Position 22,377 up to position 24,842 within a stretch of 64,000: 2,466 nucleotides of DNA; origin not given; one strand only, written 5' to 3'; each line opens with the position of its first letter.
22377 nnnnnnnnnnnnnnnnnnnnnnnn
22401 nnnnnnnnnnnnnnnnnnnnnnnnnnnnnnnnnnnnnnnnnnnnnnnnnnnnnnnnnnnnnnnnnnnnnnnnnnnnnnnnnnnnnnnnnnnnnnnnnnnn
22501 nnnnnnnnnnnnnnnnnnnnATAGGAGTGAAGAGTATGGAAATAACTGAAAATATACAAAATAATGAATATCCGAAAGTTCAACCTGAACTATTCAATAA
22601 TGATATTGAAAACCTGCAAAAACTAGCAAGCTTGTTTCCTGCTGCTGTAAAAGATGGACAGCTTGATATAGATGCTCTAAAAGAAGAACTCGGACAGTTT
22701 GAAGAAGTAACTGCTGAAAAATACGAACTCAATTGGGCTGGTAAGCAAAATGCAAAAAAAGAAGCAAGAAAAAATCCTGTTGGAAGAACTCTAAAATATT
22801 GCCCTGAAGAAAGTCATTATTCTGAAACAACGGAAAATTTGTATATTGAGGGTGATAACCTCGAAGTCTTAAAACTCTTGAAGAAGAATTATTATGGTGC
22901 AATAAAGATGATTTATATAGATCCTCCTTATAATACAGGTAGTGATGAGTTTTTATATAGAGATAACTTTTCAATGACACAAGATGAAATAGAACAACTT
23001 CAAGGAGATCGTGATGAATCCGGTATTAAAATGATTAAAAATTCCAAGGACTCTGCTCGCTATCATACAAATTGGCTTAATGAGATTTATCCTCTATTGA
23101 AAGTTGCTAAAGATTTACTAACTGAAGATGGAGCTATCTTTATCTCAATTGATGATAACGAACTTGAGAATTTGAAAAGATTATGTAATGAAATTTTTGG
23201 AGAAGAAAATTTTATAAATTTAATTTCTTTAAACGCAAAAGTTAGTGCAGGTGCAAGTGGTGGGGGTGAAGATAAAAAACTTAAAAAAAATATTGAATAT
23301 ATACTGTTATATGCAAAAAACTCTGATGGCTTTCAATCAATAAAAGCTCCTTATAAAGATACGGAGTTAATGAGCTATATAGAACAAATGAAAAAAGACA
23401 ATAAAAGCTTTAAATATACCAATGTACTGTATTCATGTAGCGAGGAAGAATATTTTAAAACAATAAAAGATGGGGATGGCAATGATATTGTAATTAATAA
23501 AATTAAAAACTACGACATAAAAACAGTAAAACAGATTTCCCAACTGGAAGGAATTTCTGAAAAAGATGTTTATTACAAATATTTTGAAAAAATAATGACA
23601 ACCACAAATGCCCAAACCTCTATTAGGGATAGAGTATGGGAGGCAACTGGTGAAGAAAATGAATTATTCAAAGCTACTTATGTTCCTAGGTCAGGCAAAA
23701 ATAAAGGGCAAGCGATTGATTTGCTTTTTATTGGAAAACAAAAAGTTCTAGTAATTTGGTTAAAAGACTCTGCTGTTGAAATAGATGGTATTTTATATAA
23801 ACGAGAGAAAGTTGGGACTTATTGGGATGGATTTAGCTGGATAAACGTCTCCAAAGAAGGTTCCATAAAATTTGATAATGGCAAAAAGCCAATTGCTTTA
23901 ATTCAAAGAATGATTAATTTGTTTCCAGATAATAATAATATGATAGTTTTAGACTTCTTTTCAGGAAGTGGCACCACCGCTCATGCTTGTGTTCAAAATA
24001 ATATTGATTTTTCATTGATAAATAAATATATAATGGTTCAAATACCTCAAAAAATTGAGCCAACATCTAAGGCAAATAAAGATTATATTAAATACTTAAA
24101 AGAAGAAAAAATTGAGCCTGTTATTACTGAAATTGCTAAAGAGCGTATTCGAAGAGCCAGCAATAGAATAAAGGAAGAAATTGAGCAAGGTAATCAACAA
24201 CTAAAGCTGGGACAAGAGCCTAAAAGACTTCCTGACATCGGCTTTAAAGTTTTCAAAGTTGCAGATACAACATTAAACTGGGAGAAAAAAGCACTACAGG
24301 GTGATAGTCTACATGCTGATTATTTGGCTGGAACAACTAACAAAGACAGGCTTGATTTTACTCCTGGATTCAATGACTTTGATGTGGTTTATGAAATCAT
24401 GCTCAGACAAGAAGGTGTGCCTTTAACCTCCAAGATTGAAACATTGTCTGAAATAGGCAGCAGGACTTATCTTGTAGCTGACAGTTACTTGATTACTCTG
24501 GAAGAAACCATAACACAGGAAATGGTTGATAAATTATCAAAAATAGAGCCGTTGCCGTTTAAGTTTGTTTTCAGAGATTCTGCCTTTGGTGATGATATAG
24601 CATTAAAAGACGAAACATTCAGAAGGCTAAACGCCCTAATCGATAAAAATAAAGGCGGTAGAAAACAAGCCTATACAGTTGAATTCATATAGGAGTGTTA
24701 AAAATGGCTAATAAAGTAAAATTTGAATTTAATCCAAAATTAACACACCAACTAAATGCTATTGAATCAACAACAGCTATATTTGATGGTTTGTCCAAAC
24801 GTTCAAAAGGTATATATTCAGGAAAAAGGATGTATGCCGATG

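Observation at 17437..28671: WYL-regulated five-gene operon: PLD-like/SNF2 helicase, 238-aa unknown, Type III Mod, Type III Res, 302-aa unknown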

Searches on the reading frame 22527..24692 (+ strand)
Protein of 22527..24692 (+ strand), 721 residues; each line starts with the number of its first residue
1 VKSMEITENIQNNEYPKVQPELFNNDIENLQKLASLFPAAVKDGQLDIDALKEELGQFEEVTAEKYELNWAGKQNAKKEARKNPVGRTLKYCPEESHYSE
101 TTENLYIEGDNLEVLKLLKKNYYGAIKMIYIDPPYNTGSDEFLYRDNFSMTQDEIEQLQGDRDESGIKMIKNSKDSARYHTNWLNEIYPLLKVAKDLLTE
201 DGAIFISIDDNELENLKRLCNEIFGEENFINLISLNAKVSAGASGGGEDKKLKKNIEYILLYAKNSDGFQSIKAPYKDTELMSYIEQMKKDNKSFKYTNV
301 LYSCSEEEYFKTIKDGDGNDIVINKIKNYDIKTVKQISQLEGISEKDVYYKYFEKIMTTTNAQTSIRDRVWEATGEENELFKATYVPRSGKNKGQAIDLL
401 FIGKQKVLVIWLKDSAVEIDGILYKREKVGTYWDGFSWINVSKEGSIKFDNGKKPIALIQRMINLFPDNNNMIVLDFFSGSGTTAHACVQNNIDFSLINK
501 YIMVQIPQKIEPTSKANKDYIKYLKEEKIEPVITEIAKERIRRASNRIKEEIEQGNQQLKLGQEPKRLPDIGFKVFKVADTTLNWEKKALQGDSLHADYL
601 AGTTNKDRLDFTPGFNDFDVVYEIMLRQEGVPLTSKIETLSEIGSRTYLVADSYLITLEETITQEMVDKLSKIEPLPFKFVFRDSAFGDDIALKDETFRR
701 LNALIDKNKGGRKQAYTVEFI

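Call 4: search_protein_families(library=pfam, proteins=[window:22527-24692:+], max_evalue=0.01)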
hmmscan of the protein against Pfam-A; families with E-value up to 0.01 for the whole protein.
window:22527-24692:+ (721 aa): 1 family
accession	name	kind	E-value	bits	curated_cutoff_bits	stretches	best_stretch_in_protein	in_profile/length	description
PF01555.25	N6_N4_Mtase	-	9.8e-32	111.1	26.7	1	126-498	1-209/221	DNA methylase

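Call 5: search_protein_families(library=padloc, proteins=[window:22527-24692:+], max_evalue=0.001)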
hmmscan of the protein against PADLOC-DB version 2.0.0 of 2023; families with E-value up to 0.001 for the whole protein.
window:22527-24692:+ (721 aa): 32 families (the best 25 are shown)
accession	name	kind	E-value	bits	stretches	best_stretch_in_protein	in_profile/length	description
PDLC03634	MTase_III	-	7.1e-146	485.6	1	24-701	11-610/621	Type III methyltransferase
PDLC03641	MTase_III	-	9.5e-83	276.8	1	20-657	27-570/657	Type III methyltransferase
PDLC03637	MTase_III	-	7e-72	240.7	2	30-270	51-269/513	Type III methyltransferase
PDLC03644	MTase_III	-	1.1e-55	187.5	1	68-511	4-386/542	Type III methyltransferase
PDLC03635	MTase_III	-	5.9e-53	178.6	2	180-489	265-549/708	Type III methyltransferase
PDLC03636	MTase_III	-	1.8e-42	143.9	2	179-486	92-379/575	Type III methyltransferase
PDLC03642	MTase_III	-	3.9e-35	119.5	3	177-295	133-246/528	Type III methyltransferase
PDLC03640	MTase_III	-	7.7e-35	118.3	1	92-506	32-431/654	Type III methyltransferase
PDLC03278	MTase_II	-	2.3e-25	87.8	3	180-267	46-124/390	Type II methyltransferase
PDLC03639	MTase_III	-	1e-24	84.8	2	99-274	83-231/639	Type III methyltransferase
PDLC03300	MTase_II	-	4e-24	83.2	2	96-268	4-166/302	Type II methyltransferase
PDLC03638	MTase_III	-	7.3e-24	82.1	2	181-487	429-652/816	Type III methyltransferase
PDLC03354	MTase_II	-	1.1e-23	81.9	1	61-297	20-240/425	Type II methyltransferase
PDLC03643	MTase_III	-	3.2e-23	80.6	2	187-278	1-87/465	Type III methyltransferase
PDLC03646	MTase_III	-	5.1e-22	75.6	2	179-508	517-826/1057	Type III methyltransferase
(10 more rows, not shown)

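Call 6: search_protein_families(library=ncbifam, proteins=[window:22527-24692:+], max_evalue=0.001)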
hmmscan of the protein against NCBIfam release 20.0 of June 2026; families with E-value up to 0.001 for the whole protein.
window:22527-24692:+ (721 aa): 3 families
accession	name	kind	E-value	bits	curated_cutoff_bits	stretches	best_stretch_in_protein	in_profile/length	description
NF008572.0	PRK11524.1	equivalog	5.3e-09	35.6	292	0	451-528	196-274/294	adenine-specific DNA-methyltransferase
NF050803.1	DnaMtaseCcrMCaul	equivalog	2.2e-07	30.1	830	0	446-533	182-270/350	adenine-specific DNA-methyltransferase CcrM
NF010253.0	PRK13699.1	subfamily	0.00037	20.2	244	0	450-495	144-191/226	DNA methyltransferase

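Call 100: search_solved_structures(query=window:22536-24689:+, max_evalue=0.001)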
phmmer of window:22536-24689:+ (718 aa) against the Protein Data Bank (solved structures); distinct sequences matched with E-value up to 0.001: 3.
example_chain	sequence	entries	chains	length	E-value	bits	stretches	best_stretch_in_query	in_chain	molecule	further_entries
6k0w_B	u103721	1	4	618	2.3e-57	198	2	30-263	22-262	Adenine specific DNA methyltransferase (Mod)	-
4zcf_A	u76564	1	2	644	6e-46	160.3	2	29-266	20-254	Restriction endonuclease EcoP15I, modification subunit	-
7dsu_A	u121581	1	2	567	6e-19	71.1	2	101-260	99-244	Mbo45V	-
